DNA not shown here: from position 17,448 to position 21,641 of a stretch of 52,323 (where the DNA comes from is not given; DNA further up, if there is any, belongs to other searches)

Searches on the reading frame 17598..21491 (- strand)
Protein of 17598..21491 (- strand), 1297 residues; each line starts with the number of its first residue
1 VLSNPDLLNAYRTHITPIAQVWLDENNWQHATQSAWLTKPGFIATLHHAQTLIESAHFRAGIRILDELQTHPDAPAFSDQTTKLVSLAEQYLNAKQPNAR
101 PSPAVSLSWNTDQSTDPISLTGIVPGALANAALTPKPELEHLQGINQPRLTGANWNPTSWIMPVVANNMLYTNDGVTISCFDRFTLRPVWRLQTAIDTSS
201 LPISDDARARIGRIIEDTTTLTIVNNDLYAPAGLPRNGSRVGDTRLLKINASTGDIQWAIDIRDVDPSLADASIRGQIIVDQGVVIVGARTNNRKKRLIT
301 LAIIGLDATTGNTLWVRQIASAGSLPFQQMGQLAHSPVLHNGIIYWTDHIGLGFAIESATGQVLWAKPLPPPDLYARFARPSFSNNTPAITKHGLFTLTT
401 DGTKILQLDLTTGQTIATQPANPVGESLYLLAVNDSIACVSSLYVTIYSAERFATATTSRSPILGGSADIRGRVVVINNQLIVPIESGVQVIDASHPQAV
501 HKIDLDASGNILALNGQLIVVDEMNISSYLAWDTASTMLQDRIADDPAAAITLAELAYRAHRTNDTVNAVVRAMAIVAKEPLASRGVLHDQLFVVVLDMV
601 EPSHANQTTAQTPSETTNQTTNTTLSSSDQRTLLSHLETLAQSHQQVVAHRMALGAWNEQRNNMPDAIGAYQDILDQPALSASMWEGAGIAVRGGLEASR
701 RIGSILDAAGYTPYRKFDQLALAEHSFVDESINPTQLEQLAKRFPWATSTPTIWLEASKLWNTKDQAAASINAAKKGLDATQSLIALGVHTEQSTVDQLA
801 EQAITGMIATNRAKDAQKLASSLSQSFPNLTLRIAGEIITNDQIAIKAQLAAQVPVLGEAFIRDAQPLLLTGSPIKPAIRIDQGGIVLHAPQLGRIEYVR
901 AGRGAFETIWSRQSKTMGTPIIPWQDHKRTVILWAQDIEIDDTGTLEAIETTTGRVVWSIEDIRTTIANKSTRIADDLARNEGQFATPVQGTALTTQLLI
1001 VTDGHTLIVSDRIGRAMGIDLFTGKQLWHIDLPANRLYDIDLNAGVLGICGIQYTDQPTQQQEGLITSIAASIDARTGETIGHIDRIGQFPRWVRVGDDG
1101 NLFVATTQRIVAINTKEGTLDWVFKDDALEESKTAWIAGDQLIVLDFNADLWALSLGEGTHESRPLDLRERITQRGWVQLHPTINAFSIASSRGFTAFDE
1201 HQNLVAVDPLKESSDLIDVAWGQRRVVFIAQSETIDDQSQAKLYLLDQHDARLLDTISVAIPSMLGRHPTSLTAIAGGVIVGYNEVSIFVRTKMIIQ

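Call 40: search_protein_families(library=pfam, proteins=[window:17598-21491:-], max_evalue=0.0001)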
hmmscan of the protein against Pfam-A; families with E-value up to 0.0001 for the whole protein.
window:17598-21491:- (1297 aa): 2 families
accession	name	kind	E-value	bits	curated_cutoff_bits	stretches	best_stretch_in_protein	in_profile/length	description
PF13360.13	PQQ_2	-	2.2e-23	83.6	27.6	1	154-416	20-230/233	Outer membrane protein assembly factor BamB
PF01011.28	PQQ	-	4.4e-07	29.4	26.7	0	944-1035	497-579/595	Glucose/ethanol/alcohol dehydrogenase, beta-propeller domain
